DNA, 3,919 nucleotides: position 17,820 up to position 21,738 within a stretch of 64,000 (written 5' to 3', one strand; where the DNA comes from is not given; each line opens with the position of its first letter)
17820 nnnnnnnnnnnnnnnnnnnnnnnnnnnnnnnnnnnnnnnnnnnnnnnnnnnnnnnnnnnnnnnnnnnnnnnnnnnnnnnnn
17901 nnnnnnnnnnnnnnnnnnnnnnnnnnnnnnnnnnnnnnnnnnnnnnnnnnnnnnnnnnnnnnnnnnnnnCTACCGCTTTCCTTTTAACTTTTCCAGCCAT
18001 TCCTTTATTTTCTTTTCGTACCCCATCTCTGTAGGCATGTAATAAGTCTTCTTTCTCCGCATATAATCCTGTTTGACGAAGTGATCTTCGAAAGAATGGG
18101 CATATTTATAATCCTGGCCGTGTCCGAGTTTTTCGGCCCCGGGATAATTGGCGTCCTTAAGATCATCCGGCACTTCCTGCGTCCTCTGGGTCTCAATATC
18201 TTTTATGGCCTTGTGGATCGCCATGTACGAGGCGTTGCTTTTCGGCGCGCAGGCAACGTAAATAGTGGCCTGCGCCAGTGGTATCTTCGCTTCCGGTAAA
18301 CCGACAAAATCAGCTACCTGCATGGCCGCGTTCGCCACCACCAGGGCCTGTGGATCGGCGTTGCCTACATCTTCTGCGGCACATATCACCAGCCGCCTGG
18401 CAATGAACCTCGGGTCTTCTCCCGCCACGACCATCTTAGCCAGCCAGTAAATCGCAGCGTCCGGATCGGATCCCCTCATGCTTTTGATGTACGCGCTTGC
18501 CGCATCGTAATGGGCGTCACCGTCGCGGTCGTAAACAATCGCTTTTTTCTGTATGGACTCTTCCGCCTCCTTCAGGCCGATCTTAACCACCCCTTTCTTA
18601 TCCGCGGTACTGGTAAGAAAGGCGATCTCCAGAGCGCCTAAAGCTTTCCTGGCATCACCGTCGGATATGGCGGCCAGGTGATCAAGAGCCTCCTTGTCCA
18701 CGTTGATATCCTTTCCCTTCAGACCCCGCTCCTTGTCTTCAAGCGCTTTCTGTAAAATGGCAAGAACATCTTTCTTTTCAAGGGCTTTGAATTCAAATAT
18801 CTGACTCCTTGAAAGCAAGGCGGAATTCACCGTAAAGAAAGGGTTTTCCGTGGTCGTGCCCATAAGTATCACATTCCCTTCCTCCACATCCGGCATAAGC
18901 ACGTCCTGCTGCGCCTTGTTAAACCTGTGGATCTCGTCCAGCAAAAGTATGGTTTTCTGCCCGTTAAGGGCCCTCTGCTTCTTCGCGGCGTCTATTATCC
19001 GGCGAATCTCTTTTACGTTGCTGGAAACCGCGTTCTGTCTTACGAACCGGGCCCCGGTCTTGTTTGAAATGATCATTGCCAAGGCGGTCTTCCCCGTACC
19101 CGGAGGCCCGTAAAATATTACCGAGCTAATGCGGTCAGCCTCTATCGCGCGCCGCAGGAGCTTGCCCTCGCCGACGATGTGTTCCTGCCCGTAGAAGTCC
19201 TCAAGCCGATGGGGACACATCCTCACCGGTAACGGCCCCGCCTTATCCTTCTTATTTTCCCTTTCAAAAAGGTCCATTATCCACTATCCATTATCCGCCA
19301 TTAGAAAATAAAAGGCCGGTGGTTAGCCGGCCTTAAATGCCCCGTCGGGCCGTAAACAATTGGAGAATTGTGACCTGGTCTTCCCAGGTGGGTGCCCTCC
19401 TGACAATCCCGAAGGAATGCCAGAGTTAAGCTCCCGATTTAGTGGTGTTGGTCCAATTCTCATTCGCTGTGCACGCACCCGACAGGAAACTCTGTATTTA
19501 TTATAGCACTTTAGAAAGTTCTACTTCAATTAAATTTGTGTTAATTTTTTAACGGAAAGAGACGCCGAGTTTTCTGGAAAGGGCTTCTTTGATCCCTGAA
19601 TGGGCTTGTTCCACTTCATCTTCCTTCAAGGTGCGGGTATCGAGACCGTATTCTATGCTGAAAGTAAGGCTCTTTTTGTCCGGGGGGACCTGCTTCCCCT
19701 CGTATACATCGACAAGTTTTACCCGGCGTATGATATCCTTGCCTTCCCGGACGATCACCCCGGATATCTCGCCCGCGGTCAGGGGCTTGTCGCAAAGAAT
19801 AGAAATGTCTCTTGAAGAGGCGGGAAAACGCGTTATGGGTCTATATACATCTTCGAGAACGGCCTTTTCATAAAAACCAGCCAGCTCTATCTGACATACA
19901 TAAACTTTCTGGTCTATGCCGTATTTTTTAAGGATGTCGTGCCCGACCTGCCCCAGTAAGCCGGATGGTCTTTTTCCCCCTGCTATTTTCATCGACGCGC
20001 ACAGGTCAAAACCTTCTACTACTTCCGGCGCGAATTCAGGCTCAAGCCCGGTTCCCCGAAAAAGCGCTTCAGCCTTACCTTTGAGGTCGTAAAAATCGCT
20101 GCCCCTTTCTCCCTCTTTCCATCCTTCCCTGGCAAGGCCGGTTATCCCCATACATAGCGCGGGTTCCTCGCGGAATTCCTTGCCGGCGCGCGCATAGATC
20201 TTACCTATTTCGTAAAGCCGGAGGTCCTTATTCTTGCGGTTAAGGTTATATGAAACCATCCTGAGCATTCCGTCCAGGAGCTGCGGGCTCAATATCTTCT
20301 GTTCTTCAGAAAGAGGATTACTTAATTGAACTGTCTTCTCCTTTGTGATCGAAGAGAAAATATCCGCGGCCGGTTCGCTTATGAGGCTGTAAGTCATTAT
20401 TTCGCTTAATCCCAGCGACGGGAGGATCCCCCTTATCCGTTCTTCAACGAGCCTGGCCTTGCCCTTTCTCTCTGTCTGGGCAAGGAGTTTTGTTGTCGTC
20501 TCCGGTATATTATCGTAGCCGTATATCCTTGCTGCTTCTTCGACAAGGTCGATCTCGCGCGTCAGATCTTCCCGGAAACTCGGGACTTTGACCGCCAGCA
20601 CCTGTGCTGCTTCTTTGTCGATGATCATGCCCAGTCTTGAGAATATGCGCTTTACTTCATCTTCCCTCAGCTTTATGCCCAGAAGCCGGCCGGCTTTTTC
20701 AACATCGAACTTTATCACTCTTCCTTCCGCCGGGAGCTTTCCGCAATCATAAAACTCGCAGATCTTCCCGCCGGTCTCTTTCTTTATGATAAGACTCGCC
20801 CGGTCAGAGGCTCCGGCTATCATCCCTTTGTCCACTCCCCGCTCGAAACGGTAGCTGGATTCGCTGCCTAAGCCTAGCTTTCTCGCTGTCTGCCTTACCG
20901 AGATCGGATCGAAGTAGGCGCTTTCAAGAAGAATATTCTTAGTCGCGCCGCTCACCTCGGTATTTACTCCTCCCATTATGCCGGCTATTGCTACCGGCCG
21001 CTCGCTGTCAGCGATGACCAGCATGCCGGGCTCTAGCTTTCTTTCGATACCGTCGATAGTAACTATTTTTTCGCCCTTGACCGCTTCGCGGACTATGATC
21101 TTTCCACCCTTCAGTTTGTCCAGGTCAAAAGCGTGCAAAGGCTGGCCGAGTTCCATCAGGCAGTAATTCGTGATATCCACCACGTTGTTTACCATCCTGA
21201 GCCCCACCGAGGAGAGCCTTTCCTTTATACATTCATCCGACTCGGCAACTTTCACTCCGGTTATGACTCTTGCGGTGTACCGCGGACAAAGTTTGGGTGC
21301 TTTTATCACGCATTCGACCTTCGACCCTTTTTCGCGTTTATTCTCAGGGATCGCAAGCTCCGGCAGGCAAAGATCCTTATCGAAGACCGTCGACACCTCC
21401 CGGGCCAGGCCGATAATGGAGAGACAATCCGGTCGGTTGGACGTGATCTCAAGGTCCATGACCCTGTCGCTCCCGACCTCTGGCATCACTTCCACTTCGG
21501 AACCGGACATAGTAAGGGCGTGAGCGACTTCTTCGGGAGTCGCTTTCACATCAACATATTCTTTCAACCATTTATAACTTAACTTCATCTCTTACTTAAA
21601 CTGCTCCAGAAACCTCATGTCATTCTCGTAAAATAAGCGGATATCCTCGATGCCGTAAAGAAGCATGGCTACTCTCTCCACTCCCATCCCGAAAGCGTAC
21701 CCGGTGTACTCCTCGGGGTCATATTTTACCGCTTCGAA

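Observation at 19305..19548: Candidate ~190-nt sRNA with its own promoter and intrinsic terminator between pheT and rarA (6S-RNA-like fold)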

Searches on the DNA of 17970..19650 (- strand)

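Call 10: search_rna_families(sources=[L001, L002, L003, L004, L005, L006, L007, L008, L009, L010, L011, L012, L013, L014, L015, L016, L017, L018, L019, L020], threshold=gathering)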
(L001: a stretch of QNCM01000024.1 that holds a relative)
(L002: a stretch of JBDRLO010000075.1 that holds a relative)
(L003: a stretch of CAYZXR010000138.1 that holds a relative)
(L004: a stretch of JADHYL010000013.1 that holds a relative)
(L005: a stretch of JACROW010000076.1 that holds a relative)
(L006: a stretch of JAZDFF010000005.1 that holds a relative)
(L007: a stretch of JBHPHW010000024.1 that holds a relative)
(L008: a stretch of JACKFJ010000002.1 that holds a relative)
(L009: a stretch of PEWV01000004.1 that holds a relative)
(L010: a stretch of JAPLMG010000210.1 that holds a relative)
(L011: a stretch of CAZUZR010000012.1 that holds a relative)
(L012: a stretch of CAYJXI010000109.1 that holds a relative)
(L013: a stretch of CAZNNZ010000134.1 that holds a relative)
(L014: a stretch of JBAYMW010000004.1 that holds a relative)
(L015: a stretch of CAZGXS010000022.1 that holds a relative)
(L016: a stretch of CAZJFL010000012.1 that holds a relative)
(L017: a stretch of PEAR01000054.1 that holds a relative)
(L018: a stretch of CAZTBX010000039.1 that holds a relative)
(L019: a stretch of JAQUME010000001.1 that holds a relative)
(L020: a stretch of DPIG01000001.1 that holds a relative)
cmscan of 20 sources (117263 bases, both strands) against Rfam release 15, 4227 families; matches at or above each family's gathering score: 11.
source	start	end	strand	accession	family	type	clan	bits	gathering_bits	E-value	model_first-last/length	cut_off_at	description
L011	2764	2948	+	RF00013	6S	Gene;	-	113.7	46.4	6.4e-22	1-187/187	no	6S / SsrS RNA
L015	2655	2836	+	RF00013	6S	Gene;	-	90.5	46.4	2.2e-16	1-187/187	no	6S / SsrS RNA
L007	2796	2982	+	RF00013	6S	Gene;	-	87.3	46.4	1.2e-15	1-187/187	no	6S / SsrS RNA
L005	1257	1418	+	RF00013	6S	Gene;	-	80.7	46.4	4.6e-14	1-187/187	no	6S / SsrS RNA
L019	2836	2996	+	RF00013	6S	Gene;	-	68.7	46.4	3.4e-11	1-187/187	no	6S / SsrS RNA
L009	343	500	+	RF00013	6S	Gene;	-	66.1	46.4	1.4e-10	1-187/187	no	6S / SsrS RNA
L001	2782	2935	+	RF00013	6S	Gene;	-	57.3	46.4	1.8e-08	1-187/187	no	6S / SsrS RNA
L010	2436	2597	+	RF00013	6S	Gene;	-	56.7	46.4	2.5e-08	1-187/187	no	6S / SsrS RNA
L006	2606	2761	+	RF00013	6S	Gene;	-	53.3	46.4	1.6e-07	1-187/187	no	6S / SsrS RNA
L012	2084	2237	+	RF00013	6S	Gene;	-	49.4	46.4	1.4e-06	1-187/187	no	6S / SsrS RNA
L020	80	238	+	RF00013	6S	Gene;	-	46.9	46.4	5.3e-06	1-187/187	no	6S / SsrS RNA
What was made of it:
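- Rfam 6S hits lie directly upstream of rarA in 11 of the first 20 related loci (call 10).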

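Call 35: search_rna_families(source=window, start=19200, end=19650, threshold=evalue, max_evalue=10)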
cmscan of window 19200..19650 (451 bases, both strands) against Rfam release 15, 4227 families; matches with E-value up to 10: 8.
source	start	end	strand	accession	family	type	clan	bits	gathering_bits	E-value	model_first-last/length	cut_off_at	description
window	19335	19491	-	RF00013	6S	Gene;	-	68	46.4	1.9e-13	1-187/187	no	6S / SsrS RNA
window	19248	19340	-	RF02900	AaHKsRNA82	Gene; sRNA;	-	21.7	51.4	0.68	1-81/81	no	Aggregatibacter sRNA 82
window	19522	19576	-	RF01711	Lnt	Cis-reg;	-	17.4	55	5.2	1-63/63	no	Lnt RNA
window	19239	19348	+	RF00121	MicC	Gene; sRNA;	-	17.1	90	5.7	1-123/123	no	MicC RNA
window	19405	19436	-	RF01687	Acido-Lenti-1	Gene; sRNA;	-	15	37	0.62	1-46/46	no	Acido-Lenti-1 RNA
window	19307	19354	-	RF00057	RyhB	Gene; sRNA;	-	14.1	55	7.3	1-67/67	no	RyhB RNA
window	19306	19373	-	RF02837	anti-hemB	Gene; sRNA;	-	13.9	49.5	1.2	1-81/81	no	Burkholderia RNA 7 (anti-hemB)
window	19203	19253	-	RF01123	sR35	Gene; snRNA; snoRNA; CD-box;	-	11.7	60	2.4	1-57/57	no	Small nucleolar RNA sR35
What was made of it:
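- On Other structured RNAs (SRP RNA, RNase P RNA, Ms1, riboswitches and leaders): At E up to 10 the best other matches reach 21.7 bits or less, against gathering scores of 37-90 (call 35).
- Closest known: Ms1 RNA. Different: No match other than 6S reached significance here, even at E up to 10 (call 35).
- With relaxed thresholds the next best family reaches 21.7 bits against its gathering score of 51.4 (call 35).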

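Call 36: search_rna_families(sources=[L014, L017, L018, L032, L052, L060, L063, L069, L070, L071, L074, L075, L077], threshold=gathering)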
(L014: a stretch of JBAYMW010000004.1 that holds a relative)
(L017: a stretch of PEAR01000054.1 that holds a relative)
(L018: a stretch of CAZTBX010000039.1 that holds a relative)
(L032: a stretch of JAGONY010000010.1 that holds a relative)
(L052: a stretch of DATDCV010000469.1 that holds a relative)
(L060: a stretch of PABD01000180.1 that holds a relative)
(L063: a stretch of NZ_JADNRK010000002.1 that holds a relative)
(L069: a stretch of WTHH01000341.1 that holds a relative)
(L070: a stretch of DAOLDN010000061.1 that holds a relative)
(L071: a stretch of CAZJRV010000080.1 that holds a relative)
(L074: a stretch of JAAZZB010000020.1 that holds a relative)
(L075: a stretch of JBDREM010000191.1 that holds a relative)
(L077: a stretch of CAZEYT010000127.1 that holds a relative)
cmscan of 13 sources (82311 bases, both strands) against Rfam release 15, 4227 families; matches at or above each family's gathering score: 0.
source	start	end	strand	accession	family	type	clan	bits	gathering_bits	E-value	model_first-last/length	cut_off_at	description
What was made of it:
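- Tried and rejected: Rfam at gathering threshold found no 6S there either (call 36).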

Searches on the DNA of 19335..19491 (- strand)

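Call 15: build_rna_model(alignment_id=A1, structure=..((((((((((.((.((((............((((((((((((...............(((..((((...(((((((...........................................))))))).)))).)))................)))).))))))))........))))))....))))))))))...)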
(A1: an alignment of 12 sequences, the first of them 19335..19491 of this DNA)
Model R1 built from alignment A1 (12 sequences, 197 columns); structure: as given.
model positions 158; base pairs 42; branch points 0; effective number of sequences 3.81; information 0.59 bits per position. Calibrated on 0.2 Mb of random sequence (short: E-values are rough).
structure used (alignment columns):
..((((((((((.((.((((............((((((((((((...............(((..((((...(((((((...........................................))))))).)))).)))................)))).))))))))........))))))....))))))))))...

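Call 16: search_with_rna_model(model_id=R1, sources=[window, L001, L002, L003, L004, L005, L006, L007, L008, L009, L010, L011, L012, L013, L014, L015, L016, L017, L018, L019, L020, L021, L022, L023, L024, L025, L026, L027, L028, L029, L030, L031, L032, L033, L034, L035, L036, L037, L038, L039, L040, L041, L042, L043, L044, L045, L046, L047, L048, L049, L050, L051, L052, L053, L054, L055, L056, L057, L058, L059, L060, L061, L062, L063, L064, L065, L066, L067, L068, L069, L070, L071, L072, L073, L074, L075, L076, L077, L078, L079, L080], max_evalue=0.001, make_alignment=true)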
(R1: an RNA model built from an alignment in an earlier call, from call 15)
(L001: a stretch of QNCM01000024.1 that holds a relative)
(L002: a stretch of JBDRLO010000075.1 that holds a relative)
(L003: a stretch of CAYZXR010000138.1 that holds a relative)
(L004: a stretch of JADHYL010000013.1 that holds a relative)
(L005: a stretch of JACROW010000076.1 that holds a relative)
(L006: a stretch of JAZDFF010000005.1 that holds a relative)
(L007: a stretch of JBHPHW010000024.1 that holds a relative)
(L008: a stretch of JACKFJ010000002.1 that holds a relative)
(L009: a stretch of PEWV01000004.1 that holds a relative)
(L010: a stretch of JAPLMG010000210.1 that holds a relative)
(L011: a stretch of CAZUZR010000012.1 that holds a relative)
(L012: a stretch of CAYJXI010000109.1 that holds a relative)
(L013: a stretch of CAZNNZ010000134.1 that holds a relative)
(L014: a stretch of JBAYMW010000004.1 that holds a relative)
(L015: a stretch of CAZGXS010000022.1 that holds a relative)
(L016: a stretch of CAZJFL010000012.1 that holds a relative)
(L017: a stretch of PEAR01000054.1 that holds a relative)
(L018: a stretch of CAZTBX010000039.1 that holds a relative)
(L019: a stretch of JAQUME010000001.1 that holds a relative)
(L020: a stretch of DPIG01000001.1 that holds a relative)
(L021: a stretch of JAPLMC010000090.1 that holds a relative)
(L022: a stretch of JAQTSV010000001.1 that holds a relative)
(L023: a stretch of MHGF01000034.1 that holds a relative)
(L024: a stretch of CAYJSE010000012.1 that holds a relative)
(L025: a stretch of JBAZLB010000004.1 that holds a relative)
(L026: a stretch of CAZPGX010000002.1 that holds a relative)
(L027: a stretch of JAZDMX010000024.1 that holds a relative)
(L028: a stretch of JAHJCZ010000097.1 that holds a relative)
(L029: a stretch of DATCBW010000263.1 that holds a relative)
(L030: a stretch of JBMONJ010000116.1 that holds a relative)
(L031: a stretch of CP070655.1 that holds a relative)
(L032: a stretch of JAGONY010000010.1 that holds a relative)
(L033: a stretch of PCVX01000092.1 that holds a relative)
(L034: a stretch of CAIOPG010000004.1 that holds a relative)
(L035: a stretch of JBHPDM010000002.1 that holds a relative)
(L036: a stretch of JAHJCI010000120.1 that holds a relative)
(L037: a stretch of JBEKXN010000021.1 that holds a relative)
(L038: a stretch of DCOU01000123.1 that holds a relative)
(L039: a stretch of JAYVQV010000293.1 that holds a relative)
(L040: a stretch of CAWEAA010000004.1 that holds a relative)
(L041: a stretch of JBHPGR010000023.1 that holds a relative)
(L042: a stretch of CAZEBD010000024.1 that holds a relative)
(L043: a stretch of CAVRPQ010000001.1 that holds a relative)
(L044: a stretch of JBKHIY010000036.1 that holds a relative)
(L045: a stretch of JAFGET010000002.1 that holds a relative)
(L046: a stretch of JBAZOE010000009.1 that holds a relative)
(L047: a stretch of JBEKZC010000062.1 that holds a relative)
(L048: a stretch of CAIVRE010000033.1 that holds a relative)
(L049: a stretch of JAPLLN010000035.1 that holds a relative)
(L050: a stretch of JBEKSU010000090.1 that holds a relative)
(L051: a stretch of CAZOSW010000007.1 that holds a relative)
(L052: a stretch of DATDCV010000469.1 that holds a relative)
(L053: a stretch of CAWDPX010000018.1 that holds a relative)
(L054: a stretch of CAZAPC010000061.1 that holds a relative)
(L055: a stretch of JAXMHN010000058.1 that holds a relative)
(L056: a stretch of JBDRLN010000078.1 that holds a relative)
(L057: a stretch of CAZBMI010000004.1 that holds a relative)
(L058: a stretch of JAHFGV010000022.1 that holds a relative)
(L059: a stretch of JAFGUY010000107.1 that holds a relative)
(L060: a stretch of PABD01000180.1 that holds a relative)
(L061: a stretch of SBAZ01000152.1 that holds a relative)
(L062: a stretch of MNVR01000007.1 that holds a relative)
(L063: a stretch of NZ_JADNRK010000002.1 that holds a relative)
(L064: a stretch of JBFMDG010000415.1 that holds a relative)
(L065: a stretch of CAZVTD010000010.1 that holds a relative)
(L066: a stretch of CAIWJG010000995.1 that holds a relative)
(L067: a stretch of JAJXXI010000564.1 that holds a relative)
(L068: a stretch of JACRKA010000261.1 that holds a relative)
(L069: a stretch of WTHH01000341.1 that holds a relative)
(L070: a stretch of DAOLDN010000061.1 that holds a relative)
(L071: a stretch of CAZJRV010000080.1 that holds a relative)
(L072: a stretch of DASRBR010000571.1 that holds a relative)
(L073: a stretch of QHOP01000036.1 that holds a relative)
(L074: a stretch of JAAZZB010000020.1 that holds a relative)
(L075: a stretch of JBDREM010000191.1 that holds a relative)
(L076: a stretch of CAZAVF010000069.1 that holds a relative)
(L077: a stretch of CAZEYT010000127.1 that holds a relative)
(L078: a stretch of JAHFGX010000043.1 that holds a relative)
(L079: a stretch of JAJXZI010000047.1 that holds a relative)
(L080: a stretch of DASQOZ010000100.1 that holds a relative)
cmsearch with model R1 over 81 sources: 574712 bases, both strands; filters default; matches with E-value up to 0.001: 69.
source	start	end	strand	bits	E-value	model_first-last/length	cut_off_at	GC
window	19335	19491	-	130.6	5.5e-34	1-158/158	no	0.54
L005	1257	1418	+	128.8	1.8e-33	1-158/158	no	0.48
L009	343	500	+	124.7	2.6e-32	1-158/158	no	0.48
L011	2764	2948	+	120.7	3.5e-31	1-158/158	no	0.4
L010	2436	2597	+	114.3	2.1e-29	1-158/158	no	0.46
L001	2782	2935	+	114.3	2.1e-29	1-158/158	no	0.53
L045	1874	2030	+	113.3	4e-29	1-158/158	no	0.51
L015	2655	2836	+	113.3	4.1e-29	1-158/158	no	0.48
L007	2796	2982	+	112.9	5.2e-29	1-158/158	no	0.44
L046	2620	2780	+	112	9.2e-29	1-158/158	no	0.5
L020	80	238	+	111.8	1e-28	1-158/158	no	0.5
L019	2836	2996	+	111.5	1.3e-28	1-158/158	no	0.51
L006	2606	2761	+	110.4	2.6e-28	1-158/158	no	0.46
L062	2649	2803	+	109.8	3.8e-28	1-158/158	no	0.55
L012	2084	2237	+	101.9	6.3e-26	1-158/158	no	0.42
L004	2781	2942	+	101.5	7.9e-26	1-158/158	no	0.49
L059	2821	2978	+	101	1.1e-25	1-158/158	no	0.44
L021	1214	1399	+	100.7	1.4e-25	1-158/158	no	0.44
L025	2773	2932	+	99.1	3.9e-25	1-158/158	no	0.51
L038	2688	2846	+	98.8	4.6e-25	1-158/158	no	0.5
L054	2029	2185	+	98.7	4.9e-25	1-158/158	no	0.44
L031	2748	2934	+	97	1.5e-24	1-158/158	no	0.49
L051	2715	2873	+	96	2.8e-24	1-158/158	no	0.47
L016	2786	2944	+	91.7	4.5e-23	1-158/158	no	0.48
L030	2657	2813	+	89.5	1.9e-22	1-158/158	no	0.51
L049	2823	2982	+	87.6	6.6e-22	1-158/158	no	0.52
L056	2705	2861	+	87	9.3e-22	1-158/158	no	0.51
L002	2711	2867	+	87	9.8e-22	1-158/158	no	0.46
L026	2123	2256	+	85.8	2.1e-21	1-158/158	no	0.49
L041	2795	2950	+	85.5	2.5e-21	1-158/158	no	0.53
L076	2724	2883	+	84.9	3.6e-21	1-158/158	no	0.56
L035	2795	2950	+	84.4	5.2e-21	1-158/158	no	0.54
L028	2800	2952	+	84.1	6.3e-21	1-158/158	no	0.48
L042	2831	2993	+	83.6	8.3e-21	1-158/158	no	0.49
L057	2685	2868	+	81.2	4.1e-20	1-158/158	no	0.48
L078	2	191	+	80.6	5.8e-20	1-158/158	no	0.63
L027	2839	2972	+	79.3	1.4e-19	1-158/158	no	0.44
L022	2636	2793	+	78.9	1.7e-19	1-158/158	no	0.44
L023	2764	2922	+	73.4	6.1e-18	1-158/158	no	0.53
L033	2791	2974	+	70.4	4.2e-17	1-158/158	no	0.65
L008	2774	2924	+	69.1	9.9e-17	1-158/158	no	0.51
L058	2809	2993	+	68.6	1.4e-16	1-158/158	no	0.59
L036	647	804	+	66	7.4e-16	1-158/158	no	0.47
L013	2395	2548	+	65.3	1.1e-15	1-158/158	no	0.49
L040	2640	2820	+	63.3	4.1e-15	1-158/158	no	0.51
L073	2415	2597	+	58.9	7.3e-14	1-158/158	no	0.5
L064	103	285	+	57.5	1.8e-13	1-158/158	no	0.51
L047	925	1105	+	56.2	4e-13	1-158/158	no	0.52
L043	2659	2839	+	56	4.8e-13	1-158/158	no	0.54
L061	2709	2881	+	55.8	5.3e-13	1-158/158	no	0.66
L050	2673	2853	+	50.9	1.3e-11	1-158/158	no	0.52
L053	2655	2835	+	50.2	1.9e-11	1-158/158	no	0.51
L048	2792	2944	+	47.9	8.7e-11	1-158/158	no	0.46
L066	2652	2832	+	47.1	1.5e-10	1-158/158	no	0.5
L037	2637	2817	+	45.1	5.4e-10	1-158/158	no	0.51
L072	1516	1696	+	44.2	9.6e-10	1-158/158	no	0.45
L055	2402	2585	+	43.6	1.4e-09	1-158/158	no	0.47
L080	2615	2793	+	42.9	2.1e-09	1-158/158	no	0.53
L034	2793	2943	+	42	3.8e-09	1-158/158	no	0.52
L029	1227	1404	+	40.3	1.2e-08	1-158/158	no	0.51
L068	2684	2866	+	40.2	1.3e-08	1-158/158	no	0.53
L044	2786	2967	+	39.6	1.9e-08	1-158/158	no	0.61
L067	1029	1207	+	37.9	5.7e-08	1-158/158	no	0.5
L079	2640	2819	+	37.1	9.1e-08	1-158/158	no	0.53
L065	2702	2882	+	35.6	2.4e-07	1-158/158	no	0.49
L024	2805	2994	+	35.3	3e-07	1-158/158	no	0.61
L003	1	92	+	33.9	7.6e-07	64-158/158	5'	0.55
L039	325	507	+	33.2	1.1e-06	1-158/158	no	0.52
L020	79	237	-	31.3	3.9e-06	1-158/158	no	0.5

Alignment A2: 69 matches aligned to the model, 307 columns, each read 5' to 3' on its own strand. Consensus structure (alignment columns), stored with it:
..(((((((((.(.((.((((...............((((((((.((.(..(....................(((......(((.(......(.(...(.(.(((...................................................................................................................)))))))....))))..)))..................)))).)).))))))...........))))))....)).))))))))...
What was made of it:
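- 13 of 80 related loci show no 6S near rarA by either model (calls 16, 36).
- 19335..19491 (-): 6S RNA (ssrS) core, 157 nt. RNA position p corresponds to window coordinate 19492 - p. Lineage model R1: 130.6 bits (call 16).
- The lineage model finds a full-length hit in about 67 of 80 loci (call 16).
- Tried and rejected: I supplied the structure by hand and realigned to a covariance model (calls 15, 16).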

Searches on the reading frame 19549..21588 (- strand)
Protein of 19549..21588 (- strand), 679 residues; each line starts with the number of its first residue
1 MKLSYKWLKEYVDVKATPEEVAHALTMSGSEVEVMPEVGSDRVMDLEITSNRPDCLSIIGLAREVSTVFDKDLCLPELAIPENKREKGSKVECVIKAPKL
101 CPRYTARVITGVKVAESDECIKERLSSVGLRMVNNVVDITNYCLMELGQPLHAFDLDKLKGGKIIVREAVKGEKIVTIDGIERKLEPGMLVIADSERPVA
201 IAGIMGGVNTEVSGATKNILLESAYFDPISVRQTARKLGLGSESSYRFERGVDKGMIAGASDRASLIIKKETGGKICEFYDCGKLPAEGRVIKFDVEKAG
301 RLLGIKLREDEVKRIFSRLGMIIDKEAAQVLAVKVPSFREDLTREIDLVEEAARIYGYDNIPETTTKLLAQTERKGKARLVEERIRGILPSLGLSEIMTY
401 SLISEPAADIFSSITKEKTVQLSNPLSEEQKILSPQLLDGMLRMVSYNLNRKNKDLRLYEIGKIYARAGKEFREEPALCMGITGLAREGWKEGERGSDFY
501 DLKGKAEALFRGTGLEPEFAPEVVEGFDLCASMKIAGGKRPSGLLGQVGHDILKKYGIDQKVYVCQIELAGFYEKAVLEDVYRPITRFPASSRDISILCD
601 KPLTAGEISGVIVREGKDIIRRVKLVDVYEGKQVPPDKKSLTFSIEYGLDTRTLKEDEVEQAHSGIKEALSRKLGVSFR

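Call 4: search_protein_families(library=ncbifam, proteins=[window:19549-21588:-])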
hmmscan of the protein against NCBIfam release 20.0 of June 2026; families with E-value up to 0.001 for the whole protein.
window:19549-21588:- (679 aa): 5 families
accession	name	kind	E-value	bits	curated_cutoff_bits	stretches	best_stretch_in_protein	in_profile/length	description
TIGR00472.1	pheT_bact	equivalog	4.7e-192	640.3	402.65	2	41-679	158-798/798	phenylalanine--tRNA ligase subunit beta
NF001882.0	PRK00629.5-4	equivalog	1.9e-47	162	527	1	41-464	160-560/725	phenylalanine--tRNA ligase subunit beta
TIGR00471.1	pheT_arch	equivalog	3.8e-34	118.1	282.65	2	290-570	278-548/551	phenylalanine--tRNA ligase subunit beta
NF006410.0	PRK08655.1-4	equivalog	0.00014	20.8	498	1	546-660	325-430/446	prephenate dehydrogenase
TIGR00469.1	pheS_mito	equivalog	0.00027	19.7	258.35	1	580-672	349-445/451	phenylalanine--tRNA ligase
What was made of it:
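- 19549..21588 (-): pheT (context), upstream on the same strand. No terminator lies between it and the 6S promoter. TIGR00472, 640 bits (call 4).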
